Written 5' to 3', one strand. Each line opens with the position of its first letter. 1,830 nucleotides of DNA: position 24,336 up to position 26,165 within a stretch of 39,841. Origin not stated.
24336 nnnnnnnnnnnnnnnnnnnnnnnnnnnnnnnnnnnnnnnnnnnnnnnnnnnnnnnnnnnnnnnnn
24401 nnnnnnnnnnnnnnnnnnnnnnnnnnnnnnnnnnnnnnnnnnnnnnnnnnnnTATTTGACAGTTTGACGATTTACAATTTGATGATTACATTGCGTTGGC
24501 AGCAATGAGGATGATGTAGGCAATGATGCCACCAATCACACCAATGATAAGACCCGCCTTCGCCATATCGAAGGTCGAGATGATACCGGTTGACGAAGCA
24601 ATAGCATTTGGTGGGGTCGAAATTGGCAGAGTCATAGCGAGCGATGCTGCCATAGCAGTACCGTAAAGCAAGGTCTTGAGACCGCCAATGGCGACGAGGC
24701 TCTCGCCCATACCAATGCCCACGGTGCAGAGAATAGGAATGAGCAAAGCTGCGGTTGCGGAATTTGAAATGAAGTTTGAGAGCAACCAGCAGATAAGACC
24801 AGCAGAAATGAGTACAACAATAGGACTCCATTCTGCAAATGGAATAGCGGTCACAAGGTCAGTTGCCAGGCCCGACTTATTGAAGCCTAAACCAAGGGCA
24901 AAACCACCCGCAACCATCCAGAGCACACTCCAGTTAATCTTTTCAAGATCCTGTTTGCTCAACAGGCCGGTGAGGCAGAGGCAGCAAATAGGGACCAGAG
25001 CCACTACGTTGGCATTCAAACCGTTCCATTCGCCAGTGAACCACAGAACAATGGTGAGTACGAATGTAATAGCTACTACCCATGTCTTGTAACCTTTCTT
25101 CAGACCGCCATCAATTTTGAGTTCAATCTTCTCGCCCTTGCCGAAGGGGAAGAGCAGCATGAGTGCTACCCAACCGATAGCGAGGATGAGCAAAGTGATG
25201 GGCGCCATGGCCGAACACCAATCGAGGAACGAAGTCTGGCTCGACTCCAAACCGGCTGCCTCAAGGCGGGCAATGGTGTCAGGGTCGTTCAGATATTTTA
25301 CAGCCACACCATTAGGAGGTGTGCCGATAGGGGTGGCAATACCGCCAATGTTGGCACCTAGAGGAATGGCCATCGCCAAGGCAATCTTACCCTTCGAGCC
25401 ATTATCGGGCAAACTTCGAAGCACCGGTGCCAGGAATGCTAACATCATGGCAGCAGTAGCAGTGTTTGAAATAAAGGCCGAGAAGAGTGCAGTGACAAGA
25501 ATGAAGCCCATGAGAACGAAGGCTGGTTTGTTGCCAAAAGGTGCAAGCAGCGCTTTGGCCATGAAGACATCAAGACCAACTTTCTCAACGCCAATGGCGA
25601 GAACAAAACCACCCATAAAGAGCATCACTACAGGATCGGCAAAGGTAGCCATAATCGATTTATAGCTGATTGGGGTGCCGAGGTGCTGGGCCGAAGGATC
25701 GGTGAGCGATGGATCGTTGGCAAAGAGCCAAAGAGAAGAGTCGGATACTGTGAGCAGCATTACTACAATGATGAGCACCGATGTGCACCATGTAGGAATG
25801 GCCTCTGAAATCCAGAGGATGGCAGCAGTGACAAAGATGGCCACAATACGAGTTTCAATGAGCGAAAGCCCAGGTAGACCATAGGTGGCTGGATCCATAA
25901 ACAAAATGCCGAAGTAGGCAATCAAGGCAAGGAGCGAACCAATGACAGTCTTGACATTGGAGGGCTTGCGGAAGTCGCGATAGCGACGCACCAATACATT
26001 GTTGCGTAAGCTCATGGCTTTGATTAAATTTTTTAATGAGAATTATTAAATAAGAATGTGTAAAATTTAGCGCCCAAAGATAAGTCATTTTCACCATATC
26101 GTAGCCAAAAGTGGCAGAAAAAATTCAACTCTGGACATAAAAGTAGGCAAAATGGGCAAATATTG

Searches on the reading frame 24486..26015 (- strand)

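Call 61: search_protein_families(library=pfam, proteins=[window:24486-26015:-], max_evalue=0.00001)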
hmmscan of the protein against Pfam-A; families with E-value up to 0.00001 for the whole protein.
window:24486-26015:- (509 aa): 2 families
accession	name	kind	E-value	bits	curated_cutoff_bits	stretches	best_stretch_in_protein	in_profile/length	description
PF03600.22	CitMHS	-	6.6e-43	147.5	31.9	1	66-437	2-322/336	Citrate transporter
PF00939.25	Na_sulph_symp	-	1.2e-38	133.8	27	1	26-502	5-461/472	Sodium:sulfate symporter transmembrane region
